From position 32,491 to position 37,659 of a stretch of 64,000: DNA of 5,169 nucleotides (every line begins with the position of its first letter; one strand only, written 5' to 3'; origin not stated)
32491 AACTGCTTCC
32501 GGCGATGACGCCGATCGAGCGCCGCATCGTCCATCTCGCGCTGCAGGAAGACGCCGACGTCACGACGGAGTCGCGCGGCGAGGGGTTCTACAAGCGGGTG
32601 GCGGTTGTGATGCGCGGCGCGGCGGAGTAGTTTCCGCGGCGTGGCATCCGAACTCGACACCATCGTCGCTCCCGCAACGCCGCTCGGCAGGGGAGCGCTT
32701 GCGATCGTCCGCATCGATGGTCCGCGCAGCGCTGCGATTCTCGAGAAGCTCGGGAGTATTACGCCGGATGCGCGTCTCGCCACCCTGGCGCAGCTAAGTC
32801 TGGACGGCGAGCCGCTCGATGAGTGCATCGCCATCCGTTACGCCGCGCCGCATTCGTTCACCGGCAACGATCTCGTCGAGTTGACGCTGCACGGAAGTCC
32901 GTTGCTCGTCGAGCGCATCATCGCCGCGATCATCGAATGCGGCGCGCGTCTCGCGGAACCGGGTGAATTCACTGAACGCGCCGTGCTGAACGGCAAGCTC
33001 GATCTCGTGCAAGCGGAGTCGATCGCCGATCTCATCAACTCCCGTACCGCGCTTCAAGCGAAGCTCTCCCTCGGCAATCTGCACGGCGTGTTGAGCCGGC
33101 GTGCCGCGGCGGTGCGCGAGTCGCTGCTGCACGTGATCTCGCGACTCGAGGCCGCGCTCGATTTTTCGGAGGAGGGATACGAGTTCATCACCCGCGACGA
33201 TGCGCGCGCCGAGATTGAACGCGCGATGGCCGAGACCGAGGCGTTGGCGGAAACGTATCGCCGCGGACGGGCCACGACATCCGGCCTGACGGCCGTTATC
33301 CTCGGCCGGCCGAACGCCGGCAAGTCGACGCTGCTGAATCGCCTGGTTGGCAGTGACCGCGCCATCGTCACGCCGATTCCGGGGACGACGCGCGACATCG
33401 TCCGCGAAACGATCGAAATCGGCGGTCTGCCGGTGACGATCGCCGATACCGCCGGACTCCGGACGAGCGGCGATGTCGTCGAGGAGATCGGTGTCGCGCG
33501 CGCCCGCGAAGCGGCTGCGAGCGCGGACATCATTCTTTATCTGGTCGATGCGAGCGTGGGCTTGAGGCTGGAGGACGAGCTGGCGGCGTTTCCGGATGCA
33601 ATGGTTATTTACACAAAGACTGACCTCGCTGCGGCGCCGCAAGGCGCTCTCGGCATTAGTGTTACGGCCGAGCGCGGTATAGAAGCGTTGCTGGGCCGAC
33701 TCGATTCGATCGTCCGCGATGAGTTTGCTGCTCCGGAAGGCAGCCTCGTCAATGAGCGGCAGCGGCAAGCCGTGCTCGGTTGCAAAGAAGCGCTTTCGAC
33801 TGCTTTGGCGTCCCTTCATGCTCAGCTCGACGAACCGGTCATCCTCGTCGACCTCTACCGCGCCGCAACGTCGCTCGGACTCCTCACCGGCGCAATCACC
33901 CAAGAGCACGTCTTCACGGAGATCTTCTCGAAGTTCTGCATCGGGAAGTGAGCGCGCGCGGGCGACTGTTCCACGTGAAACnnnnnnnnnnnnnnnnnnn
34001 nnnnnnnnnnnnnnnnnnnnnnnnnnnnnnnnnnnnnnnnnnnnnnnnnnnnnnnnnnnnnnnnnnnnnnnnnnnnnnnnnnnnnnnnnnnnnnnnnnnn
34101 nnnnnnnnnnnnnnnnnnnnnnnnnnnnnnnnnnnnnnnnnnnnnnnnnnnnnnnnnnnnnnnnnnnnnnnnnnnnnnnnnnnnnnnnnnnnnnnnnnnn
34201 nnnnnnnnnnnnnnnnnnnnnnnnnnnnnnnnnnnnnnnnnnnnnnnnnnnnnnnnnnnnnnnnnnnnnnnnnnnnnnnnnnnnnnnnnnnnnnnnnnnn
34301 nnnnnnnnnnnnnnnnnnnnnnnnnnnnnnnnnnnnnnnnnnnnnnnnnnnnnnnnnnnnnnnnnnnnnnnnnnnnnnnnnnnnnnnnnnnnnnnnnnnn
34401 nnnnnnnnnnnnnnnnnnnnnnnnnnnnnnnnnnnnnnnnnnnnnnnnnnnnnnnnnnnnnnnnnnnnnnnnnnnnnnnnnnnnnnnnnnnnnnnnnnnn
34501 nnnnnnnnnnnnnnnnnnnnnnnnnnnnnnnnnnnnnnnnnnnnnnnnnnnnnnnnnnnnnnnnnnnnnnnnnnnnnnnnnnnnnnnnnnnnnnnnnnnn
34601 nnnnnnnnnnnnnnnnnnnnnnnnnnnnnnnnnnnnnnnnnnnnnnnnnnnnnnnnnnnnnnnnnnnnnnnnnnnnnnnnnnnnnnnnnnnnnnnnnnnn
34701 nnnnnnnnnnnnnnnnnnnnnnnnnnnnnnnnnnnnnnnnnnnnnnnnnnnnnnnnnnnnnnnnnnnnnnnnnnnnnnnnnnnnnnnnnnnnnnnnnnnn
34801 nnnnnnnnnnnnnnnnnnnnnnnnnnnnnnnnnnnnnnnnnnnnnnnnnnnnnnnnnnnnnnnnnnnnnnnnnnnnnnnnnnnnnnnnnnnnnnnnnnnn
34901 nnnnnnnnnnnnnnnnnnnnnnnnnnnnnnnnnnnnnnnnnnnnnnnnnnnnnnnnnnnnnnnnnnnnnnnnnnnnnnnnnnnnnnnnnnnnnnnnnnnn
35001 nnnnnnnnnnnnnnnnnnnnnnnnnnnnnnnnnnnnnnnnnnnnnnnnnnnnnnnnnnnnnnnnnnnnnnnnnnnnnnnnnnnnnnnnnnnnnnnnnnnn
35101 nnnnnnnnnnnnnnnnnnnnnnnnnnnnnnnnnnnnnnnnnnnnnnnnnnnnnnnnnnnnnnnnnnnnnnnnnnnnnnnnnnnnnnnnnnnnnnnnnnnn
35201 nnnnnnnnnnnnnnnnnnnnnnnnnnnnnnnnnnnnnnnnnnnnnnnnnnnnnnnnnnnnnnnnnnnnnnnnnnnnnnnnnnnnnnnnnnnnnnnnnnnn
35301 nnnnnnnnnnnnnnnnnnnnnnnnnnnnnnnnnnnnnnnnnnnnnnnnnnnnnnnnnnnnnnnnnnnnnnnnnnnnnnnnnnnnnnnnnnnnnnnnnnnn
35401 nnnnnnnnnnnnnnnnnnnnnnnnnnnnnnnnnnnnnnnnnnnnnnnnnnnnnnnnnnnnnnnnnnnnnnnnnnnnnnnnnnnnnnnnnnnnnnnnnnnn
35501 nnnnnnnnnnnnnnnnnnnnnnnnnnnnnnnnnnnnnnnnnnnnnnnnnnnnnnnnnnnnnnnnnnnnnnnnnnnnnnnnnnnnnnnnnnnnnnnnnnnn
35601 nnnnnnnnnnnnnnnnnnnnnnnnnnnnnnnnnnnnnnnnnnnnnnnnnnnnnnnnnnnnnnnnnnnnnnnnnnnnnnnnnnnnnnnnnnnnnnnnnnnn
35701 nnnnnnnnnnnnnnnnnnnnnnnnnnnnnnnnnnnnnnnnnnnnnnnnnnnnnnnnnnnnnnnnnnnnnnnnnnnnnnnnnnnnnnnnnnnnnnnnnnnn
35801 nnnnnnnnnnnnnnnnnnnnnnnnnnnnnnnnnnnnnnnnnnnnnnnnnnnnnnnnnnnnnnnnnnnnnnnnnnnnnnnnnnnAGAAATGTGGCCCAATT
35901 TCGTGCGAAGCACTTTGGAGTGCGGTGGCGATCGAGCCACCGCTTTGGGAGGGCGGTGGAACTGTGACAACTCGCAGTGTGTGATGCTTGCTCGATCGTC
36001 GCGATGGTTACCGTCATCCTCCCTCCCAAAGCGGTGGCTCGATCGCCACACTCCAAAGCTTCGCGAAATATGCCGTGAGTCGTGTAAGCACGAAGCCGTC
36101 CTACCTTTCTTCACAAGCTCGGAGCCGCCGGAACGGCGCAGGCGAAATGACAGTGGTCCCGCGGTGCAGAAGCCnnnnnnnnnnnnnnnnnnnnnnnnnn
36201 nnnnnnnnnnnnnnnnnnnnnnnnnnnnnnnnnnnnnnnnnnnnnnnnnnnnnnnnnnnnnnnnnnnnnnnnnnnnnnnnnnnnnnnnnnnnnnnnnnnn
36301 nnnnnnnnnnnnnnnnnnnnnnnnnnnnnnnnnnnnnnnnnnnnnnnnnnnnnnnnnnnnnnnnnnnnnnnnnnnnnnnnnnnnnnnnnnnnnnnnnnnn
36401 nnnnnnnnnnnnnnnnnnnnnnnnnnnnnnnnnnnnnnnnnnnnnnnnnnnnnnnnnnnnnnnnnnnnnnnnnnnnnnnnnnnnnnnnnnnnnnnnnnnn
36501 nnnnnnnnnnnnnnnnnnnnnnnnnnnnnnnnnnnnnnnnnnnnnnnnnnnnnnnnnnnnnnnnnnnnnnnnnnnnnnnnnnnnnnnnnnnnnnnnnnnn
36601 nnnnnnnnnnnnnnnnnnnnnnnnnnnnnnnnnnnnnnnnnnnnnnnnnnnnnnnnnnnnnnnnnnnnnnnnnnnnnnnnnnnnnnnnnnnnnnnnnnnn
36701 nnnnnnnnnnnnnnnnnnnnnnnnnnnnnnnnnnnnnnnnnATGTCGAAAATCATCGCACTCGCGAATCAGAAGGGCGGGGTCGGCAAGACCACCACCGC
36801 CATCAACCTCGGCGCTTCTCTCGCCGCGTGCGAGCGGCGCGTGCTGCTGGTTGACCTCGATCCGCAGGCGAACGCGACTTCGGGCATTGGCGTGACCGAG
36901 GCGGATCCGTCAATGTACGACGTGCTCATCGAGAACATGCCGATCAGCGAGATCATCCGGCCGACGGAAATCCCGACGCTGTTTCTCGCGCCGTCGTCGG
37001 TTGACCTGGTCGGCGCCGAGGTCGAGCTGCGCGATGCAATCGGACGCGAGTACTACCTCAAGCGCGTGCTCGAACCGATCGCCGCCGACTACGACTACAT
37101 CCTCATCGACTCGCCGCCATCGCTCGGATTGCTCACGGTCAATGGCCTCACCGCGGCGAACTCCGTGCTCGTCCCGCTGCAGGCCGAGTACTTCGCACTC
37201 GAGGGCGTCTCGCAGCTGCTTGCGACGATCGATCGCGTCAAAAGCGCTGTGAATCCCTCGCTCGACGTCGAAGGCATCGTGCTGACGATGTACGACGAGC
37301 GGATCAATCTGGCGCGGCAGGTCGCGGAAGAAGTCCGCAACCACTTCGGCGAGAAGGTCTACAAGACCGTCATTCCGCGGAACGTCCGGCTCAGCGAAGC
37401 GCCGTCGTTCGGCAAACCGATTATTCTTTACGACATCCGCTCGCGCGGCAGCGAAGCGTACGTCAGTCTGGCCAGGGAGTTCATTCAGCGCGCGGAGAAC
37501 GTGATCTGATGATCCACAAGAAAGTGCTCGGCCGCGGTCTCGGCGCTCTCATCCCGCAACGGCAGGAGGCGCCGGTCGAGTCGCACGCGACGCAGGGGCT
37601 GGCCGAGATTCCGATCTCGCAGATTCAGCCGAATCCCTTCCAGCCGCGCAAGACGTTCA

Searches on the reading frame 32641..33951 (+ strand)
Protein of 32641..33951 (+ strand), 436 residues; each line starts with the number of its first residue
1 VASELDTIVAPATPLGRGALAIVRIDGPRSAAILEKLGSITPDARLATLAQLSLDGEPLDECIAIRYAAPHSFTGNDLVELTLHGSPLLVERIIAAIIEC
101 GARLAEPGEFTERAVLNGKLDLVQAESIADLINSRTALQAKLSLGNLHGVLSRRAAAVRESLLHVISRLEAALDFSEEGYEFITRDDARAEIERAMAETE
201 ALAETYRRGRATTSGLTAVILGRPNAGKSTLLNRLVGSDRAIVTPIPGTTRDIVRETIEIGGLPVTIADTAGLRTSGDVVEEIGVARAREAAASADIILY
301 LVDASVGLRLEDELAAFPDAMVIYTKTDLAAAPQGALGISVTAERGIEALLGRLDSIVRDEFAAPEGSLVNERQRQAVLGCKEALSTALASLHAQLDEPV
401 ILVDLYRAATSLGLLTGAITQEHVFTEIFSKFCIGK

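Call 47: search_protein_families(library=pfam, proteins=[window:32641-33951:+], max_evalue=0.001)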
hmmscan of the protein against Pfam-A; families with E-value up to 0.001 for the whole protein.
window:32641-33951:+ (436 aa): 5 families
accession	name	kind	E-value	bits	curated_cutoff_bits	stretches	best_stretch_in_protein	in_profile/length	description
PF12631.12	MnmE_helical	-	2.3e-44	152.5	40.1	1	122-433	1-211/211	MnmE helical domain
PF10396.14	TrmE_N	-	1.5e-33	115.9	29.8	1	7-119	1-117/117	GTP-binding protein TrmE N-terminus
PF01926.29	MMR_HSR1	-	2.7e-24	85.9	21.9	1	218-316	2-98/113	50S ribosome-binding GTPase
PF02421.24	FeoB_N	-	1e-08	35.3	27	1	217-306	2-90/156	Ferrous iron transport protein B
PF00350.29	Dynamin_N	-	4.8e-06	27.1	27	0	219-251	2-34/168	Dynamin family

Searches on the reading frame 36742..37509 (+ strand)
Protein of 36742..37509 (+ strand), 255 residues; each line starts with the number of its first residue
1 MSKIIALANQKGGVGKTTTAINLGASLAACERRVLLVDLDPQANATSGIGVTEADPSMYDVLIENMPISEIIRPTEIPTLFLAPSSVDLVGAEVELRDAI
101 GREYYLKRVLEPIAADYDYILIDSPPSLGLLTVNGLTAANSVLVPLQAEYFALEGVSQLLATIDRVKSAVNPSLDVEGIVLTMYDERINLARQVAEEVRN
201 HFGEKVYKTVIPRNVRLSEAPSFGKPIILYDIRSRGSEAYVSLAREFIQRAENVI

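Call 8: search_protein_families(library=pfam, proteins=[window:36742-37509:+], max_evalue=0.01)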
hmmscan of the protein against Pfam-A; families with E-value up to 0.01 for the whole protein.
window:36742-37509:+ (255 aa): 8 families
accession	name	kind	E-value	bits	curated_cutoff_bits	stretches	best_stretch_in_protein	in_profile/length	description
PF13614.12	AAA_31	-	6.9e-65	218.7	27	1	2-176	1-177/177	AAA domain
PF01656.29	CbiA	-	7.7e-31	107.1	25.4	1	5-227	1-125/125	CobQ/CobB/MinD/ParA nucleotide binding domain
PF09140.17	MipZ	-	5.6e-10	39.4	20.7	1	4-42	2-40/262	ATPase MipZ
PF06564.18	CBP_BcsQ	-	9.6e-10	38.8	21.3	1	3-42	2-41/234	Cellulose biosynthesis protein BcsQ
PF10609.15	ParA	-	1.4e-09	38.2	27.1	1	2-245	3-243/246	NUBPL iron-transfer P-loop NTPase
PF00142.24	Fer4_NifH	-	3.6e-09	36.9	25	1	10-254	7-251/271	4Fe-4S iron sulfur cluster binding proteins, NifH/frxC family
PF02374.21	ArsA_ATPase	-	6.6e-07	29.3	24.3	1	10-46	8-44/305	Anion-transporting ATPase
PF07015.17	VirC1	-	0.00083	19.2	24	1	3-41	2-40/231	VirC1 protein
